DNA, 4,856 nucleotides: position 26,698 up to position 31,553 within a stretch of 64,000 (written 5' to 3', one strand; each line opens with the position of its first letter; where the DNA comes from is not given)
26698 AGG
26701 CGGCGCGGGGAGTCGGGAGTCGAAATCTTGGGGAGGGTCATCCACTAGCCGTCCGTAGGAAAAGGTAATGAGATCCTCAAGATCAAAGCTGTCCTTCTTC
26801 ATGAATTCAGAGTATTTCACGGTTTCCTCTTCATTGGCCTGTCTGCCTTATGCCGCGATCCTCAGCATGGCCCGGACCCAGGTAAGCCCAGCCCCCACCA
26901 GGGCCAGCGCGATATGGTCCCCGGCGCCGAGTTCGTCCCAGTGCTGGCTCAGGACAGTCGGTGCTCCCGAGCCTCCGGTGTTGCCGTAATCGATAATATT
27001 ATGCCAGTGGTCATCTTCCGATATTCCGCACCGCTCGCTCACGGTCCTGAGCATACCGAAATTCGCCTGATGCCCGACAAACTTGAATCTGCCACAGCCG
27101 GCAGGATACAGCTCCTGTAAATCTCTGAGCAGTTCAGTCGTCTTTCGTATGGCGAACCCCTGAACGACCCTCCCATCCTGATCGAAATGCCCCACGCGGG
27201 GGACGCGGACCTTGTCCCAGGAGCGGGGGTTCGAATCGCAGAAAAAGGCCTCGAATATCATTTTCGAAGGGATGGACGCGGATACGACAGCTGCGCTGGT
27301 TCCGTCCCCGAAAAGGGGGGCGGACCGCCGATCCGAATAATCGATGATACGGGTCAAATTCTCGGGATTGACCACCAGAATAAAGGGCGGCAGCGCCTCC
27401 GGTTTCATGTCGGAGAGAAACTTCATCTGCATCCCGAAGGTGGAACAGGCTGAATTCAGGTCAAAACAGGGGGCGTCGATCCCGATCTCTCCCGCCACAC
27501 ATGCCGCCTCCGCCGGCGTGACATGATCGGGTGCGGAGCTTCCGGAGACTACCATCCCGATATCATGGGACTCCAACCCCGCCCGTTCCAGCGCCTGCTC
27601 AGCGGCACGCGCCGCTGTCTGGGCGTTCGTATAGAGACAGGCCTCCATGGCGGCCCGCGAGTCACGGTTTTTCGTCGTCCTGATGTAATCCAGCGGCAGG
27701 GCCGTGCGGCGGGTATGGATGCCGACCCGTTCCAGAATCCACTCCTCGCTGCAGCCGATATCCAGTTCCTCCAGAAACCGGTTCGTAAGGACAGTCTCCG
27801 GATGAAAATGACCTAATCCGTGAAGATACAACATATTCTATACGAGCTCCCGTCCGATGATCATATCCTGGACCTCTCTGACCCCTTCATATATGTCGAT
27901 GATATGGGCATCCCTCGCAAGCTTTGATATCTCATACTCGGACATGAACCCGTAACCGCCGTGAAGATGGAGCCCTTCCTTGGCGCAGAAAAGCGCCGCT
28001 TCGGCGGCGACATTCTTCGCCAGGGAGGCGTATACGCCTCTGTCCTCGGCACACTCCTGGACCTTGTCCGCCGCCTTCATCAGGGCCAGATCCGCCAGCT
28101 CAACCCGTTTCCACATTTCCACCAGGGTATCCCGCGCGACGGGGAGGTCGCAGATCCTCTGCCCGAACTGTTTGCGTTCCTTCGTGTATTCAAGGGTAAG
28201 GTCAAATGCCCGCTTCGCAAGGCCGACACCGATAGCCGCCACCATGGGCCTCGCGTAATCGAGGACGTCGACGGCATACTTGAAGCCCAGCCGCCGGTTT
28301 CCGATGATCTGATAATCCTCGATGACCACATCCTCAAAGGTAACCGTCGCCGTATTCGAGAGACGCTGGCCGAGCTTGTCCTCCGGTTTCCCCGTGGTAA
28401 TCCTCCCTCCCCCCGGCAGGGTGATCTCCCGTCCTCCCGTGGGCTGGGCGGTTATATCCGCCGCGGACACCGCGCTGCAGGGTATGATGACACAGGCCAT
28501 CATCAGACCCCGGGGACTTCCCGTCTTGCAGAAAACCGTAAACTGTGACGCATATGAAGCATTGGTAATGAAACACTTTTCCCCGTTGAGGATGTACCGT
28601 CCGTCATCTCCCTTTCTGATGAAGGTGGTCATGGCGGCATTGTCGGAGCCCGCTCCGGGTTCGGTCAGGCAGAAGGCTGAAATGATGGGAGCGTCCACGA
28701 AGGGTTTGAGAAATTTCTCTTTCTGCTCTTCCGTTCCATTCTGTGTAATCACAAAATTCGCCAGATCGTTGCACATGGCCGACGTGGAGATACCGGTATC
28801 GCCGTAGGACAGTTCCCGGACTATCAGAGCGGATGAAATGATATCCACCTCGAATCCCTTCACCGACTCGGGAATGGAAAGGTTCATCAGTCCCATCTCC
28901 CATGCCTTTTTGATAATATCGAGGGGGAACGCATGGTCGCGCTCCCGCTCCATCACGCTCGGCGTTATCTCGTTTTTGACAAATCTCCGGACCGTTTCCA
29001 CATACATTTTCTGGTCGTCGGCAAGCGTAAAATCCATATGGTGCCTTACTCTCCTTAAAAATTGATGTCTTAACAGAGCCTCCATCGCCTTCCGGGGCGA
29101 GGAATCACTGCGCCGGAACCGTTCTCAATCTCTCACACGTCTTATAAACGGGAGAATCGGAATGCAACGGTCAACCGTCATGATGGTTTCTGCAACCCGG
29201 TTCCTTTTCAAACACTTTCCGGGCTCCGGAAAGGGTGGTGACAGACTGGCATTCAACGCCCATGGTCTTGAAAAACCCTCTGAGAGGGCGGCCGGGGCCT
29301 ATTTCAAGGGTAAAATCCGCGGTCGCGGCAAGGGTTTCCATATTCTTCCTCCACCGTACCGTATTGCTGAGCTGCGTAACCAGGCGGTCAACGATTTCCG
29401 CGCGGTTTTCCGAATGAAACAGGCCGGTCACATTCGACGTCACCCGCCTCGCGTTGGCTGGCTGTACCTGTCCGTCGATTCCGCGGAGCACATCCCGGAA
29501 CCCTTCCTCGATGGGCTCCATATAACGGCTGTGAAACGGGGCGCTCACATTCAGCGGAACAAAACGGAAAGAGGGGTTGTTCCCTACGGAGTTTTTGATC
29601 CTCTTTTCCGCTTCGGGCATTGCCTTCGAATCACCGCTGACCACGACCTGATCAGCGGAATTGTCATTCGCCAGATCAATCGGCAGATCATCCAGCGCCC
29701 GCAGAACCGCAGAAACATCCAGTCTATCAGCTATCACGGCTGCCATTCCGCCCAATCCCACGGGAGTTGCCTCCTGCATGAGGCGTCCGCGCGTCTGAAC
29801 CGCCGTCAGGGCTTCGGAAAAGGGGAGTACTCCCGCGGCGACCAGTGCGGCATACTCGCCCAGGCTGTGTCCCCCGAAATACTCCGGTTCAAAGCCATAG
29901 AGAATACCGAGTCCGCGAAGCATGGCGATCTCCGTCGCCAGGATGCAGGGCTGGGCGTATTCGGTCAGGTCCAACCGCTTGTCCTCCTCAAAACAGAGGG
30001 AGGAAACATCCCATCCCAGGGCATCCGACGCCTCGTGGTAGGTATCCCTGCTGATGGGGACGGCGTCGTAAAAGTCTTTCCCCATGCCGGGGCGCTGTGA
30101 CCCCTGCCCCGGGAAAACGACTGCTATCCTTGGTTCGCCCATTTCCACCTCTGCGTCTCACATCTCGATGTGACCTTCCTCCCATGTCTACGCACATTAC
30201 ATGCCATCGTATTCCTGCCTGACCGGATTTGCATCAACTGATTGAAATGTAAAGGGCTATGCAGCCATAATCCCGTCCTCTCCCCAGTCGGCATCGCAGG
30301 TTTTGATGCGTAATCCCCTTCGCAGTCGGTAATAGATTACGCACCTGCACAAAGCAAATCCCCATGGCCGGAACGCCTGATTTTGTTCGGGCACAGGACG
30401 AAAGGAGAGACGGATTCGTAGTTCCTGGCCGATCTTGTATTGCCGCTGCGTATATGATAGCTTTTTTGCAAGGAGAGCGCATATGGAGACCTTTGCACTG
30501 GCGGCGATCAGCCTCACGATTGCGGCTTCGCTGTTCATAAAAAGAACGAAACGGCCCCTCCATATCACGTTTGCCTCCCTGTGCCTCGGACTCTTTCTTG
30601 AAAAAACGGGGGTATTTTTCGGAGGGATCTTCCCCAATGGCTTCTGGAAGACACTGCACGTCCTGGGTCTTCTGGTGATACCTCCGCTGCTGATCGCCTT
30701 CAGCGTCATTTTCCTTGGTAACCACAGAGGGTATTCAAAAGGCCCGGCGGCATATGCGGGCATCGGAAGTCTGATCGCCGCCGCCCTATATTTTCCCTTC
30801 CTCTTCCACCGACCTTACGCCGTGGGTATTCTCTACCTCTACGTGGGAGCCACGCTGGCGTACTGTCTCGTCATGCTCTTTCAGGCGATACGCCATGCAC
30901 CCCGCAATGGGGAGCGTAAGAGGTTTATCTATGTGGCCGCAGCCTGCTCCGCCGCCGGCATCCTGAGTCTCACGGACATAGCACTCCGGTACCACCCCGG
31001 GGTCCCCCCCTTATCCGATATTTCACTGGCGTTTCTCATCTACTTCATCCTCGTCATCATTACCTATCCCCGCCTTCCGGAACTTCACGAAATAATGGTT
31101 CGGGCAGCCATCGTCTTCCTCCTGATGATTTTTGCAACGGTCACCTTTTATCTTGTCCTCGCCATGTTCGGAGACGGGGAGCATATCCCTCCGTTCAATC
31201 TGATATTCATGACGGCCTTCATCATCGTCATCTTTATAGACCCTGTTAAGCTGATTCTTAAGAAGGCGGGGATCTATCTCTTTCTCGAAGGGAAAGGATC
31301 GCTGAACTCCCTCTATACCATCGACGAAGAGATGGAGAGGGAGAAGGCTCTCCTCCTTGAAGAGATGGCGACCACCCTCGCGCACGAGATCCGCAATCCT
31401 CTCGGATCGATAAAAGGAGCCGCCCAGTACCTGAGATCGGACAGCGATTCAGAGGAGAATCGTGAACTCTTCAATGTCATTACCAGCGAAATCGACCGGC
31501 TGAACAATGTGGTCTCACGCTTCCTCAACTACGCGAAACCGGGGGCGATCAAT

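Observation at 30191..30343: The lipid cluster has a sigma-54 promoter, an IHF-like site and a perfect palindrome, next to a divergent kinase and sigma-54 activator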

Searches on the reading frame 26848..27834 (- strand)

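Call 5: search_protein_families(library=pfam, proteins=[window:26848-27834:-])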
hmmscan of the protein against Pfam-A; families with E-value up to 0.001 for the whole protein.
window:26848-27834:- (328 aa): 2 families
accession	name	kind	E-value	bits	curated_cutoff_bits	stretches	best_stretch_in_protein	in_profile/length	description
PF08541.16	ACP_syn_III_C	-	3e-14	53.4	26.6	1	252-326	14-90/90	3-Oxoacyl-[acyl-carrier-protein (ACP)] synthase III C terminal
PF08545.16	ACP_syn_III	-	3.7e-14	52.8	24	1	124-191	1-68/80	3-Oxoacyl-[acyl-carrier-protein (ACP)] synthase III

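Call 21: search_protein_families(library=ncbifam, proteins=[window:26848-27834:-], max_evalue=0.00001)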
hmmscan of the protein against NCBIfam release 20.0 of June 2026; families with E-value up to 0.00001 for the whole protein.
window:26848-27834:- (328 aa): 10 families
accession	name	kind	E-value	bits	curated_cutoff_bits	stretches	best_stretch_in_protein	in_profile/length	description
NF006829.0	PRK09352.1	subfamily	1.9e-52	178.3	249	1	4-326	7-321/322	beta-ketoacyl-ACP synthase 3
TIGR00747.1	fabH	subfamily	1.9e-40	138.9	292.1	1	4-325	5-321/322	beta-ketoacyl-ACP synthase III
NF004623.0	PRK05963.1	equivalog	5.1e-34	118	437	1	4-321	8-323/328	beta-ketoacyl-ACP synthase III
NF005703.0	PRK07515.1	equivalog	3e-24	85.6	304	1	58-323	86-369/373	beta-ketoacyl-ACP synthase III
NF005541.0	PRK07204.1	equivalog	1.2e-19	70.9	402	1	69-193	51-178/329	beta-ketoacyl-ACP synthase III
NF006720.0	PRK09258.1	equivalog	6.1e-16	58.6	285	1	70-163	61-156/338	3-oxoacyl-ACP synthase III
NF005308.0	PRK06840.1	equivalog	1.7e-12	47.1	315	1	69-198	52-186/339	3-oxoacyl-ACP synthase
NF009519.0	PRK12880.1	equivalog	3.7e-11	42.9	436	1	74-276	64-262/353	beta-ketoacyl-ACP synthase III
NF005293.2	PRK06816.1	subfamily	4.8e-06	25.9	450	0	64-128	56-117/378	StlD/DarB family beta-ketosynthase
NF003274.0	PRK04262.1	equivalog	7.3e-06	25.2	244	0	74-133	55-116/347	hydroxymethylglutaryl-CoA synthase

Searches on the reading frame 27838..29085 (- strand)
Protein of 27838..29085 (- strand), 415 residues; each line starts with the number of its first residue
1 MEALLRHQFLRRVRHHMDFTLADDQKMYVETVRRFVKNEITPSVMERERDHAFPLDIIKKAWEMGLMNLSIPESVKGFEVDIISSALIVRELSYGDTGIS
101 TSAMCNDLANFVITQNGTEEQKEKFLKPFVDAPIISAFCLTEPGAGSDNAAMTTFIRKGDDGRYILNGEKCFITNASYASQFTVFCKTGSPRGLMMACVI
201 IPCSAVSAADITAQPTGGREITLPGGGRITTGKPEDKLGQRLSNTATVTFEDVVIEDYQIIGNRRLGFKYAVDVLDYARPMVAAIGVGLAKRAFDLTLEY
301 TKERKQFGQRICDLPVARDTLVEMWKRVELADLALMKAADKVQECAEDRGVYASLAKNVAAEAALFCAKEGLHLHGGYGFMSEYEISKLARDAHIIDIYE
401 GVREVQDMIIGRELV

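Call 5: search_protein_families(library=pfam, proteins=[window:27838-29085:-])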
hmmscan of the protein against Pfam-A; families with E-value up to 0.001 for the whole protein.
window:27838-29085:- (415 aa): 4 families
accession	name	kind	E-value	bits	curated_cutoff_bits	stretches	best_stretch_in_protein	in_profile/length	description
PF00441.29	Acyl-CoA_dh_1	-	1.6e-36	126.1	22.4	1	267-414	3-149/150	Acyl-CoA dehydrogenase, C-terminal domain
PF02771.21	Acyl-CoA_dh_N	-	3.9e-28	98.5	22.9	1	23-130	2-110/113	Acyl-CoA dehydrogenase, N-terminal domain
PF02770.24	Acyl-CoA_dh_M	-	6.6e-19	68.3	33.3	1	137-253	1-97/97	Acyl-CoA dehydrogenase, middle domain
PF08028.16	Acyl-CoA_dh_2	-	3.1e-14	53.9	22.7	1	281-403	2-133/134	Acyl-CoA dehydrogenase, C-terminal domain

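Call 21: search_protein_families(library=ncbifam, proteins=[window:27838-29085:-], max_evalue=0.00001)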
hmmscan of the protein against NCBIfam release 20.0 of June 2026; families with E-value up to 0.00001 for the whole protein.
window:27838-29085:- (415 aa): 21 families
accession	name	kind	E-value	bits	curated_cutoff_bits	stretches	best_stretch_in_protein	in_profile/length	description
NF042972.1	AcrlCoAredClosAcrC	equivalog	7e-80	268.5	640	1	17-414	1-376/378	acryloyl-CoA reductase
NF058590.1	AcCoDHFadEBacil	equivalog_domain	4.4e-68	230.2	600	2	21-188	21-190/586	acyl-CoA dehydrogenase FadE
NF043006.1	CyhCrbnylCoADH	equivalog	2.6e-61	207.7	650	2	229-414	191-375/380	cyclohexane-1-carbonyl-CoA dehydrogenase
NF045552.1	GlutCoADH_Des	equivalog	1.1e-54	186.1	470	2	235-411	200-376/387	glutaryl-CoA dehydrogenase Acd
NF053553.1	prodigi_MBC_PigA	equivalog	2.7e-54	184.8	500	2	17-202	1-189/381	prodigiosin MBC biosynthesis dehydrogenase PigA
NF045652.1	ProlPCPDhRedW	equivalog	5.5e-47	160.4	650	1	26-414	5-373/376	L-prolyl-[peptidyl-carrier protein] dehydrogenase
NF008997.0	PRK12341.1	equivalog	2.4e-45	155.2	537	1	17-414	1-376/382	acyl-CoA dehydrogenase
NF002885.1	PRK03354.1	equivalog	2.4e-42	145.3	540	2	17-192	1-174/378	crotonobetainyl-CoA dehydrogenase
NF042439.1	SulpropCoADesulf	equivalog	3e-41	141.4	600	1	31-412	3-368/379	3-sulfinopropanoyl-CoA desulfinase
TIGR03207.1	cyc_hxne_CoA_dh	equivalog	1.8e-40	138.8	575.35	1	21-413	1-370/372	cyclohexanecarboxyl-CoA dehydrogenase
NF052270.1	Staph_DH_FadE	equivalog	1.1e-37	129.7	600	2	234-414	215-393/400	acyl-CoA dehydrogenase FadE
TIGR04022.1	sulfur_SfnB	equivalog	1.8e-21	76.4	430.9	2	27-192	9-170/391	SfnB family sulfur acquisition oxidoreductase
TIGR03203.1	pimD_small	equivalog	3.4e-18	65.9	652.7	1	244-392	205-354/378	pimeloyl-CoA dehydrogenase small subunit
NF049984.1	Rv1679_FadE16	equivalog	4.5e-16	59.1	600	1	48-394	20-345/371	Rv1679 family acyl-CoA dehydrogenase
NF007000.1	PRK09463.1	subfamily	3.4e-15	55.5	600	1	49-381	70-399/726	acyl-CoA dehydrogenase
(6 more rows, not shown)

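Call 50: find_related_loci(query=A3, collection=metagenome_contigs, flank=5000)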
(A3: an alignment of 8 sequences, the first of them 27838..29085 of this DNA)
Query A3 (415 aa) in metagenome_contigs; peptide patterns used: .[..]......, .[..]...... (x = any residue, [..] = any of these).
600 stretches matched a pattern (row limit reached: there are more); 462 encode a relative of the query (tblastn E <= 1e-3); the best 80 are kept; 80 distinct loci.
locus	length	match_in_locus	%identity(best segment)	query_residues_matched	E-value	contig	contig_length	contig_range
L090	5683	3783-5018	88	4-415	0e+0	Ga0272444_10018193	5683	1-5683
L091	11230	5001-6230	87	6-415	0e+0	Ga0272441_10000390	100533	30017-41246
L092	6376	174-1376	89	15-415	0e+0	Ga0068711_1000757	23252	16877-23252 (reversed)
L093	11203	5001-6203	89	15-415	0e+0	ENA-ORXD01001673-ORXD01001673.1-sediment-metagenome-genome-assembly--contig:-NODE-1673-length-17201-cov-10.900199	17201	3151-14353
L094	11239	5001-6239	80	3-415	0e+0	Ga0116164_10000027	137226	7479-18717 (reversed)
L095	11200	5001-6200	82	16-415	0e+0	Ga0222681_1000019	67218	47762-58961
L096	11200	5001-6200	82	16-415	0e+0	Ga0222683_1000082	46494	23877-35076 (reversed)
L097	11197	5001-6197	83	17-415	0e+0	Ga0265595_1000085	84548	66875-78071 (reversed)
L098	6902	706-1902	82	17-415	0e+0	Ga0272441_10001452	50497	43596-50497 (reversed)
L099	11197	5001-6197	80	17-415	0e+0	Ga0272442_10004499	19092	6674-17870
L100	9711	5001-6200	81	16-415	0e+0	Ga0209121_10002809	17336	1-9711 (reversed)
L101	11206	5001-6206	78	14-415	0e+0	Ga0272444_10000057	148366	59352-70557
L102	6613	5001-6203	76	15-415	0e+0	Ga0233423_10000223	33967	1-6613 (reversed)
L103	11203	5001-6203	76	15-415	0e+0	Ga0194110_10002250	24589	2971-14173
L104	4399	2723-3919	77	17-415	0e+0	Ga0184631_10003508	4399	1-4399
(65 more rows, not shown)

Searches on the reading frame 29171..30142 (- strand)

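Call 5: search_protein_families(library=pfam, proteins=[window:29171-30142:-])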
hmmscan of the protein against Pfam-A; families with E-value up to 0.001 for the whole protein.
window:29171-30142:- (323 aa): 1 family
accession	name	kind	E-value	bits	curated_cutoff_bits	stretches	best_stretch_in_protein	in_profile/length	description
PF00698.26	Acyl_transf_1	-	2.3e-32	113.2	32.7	1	9-274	3-257/319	Acyl transferase domain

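Call 21: search_protein_families(library=ncbifam, proteins=[window:29171-30142:-], max_evalue=0.00001)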
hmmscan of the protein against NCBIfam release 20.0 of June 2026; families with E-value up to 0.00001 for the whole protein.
window:29171-30142:- (323 aa): 8 families
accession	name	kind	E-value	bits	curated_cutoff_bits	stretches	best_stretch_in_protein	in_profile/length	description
TIGR00128.1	fabD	equivalog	3.3e-77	259.8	260.9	1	5-293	2-285/290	ACP S-malonyltransferase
NF045894.1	PKS_plus_SDR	equivalog_domain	1.5e-49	168.6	1740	1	4-295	530-815/1515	type I polyketide synthase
TIGR03131.1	malonate_mdcH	equivalog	3.8e-49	167.7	297.9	1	6-298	1-279/297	malonate decarboxylase subunit epsilon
TIGR02813.1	omega_3_PfaA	subfamily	2.2e-23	81.1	1010.1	1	6-284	581-869/2582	polyketide-type polyunsaturated fatty acid synthase PfaA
NF037941.1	PKS_NbtC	equivalog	2.1e-21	75.6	1150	1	5-219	96-307/1027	nocobactin polyketide synthase NbtC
NF037940.1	PKS_MbtD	equivalog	6.7e-17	60.8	1150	1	3-270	89-348/978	mycobactin polyketide synthase MbtD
NF040607.1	mycolic_Pks13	equivalog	2.4e-11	41.8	2100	1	8-128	667-789/1680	polyketide synthase Pks13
NF041183.1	Pks2_ls1_myc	equivalog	6.8e-11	39.8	2400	1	9-224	536-746/2086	sulfolipid-1 biosynthesis phthioceranic/hydroxyphthioceranic acid synthase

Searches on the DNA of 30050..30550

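Call 71: search_rna_families(source=window, start=30050, end=30550, threshold=evalue, max_evalue=1)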
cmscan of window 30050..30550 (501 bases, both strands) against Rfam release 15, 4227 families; matches with E-value up to 1: 0.
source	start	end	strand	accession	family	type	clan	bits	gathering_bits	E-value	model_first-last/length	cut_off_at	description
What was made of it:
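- Tried and rejected: Rfam returned no match for 30050-30550 (call 71).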

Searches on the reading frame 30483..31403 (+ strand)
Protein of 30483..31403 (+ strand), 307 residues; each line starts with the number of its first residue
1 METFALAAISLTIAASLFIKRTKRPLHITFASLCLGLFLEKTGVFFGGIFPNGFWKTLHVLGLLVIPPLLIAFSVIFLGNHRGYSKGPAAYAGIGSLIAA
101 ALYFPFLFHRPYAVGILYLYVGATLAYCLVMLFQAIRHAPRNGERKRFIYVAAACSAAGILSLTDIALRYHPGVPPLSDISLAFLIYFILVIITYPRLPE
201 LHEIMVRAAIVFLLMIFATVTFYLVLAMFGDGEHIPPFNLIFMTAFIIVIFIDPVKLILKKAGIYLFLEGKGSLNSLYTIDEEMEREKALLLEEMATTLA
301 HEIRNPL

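Call 28: search_protein_families(library=pfam, proteins=[window:30483-31403:+], max_evalue=1)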
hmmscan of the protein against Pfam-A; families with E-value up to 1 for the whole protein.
seq(307 aa): 1 family
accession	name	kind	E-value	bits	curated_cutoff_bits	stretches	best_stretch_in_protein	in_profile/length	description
PF00512.31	HisKA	-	0.05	14.1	26.9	1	292-307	2-17/66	His Kinase A (phospho-acceptor) domain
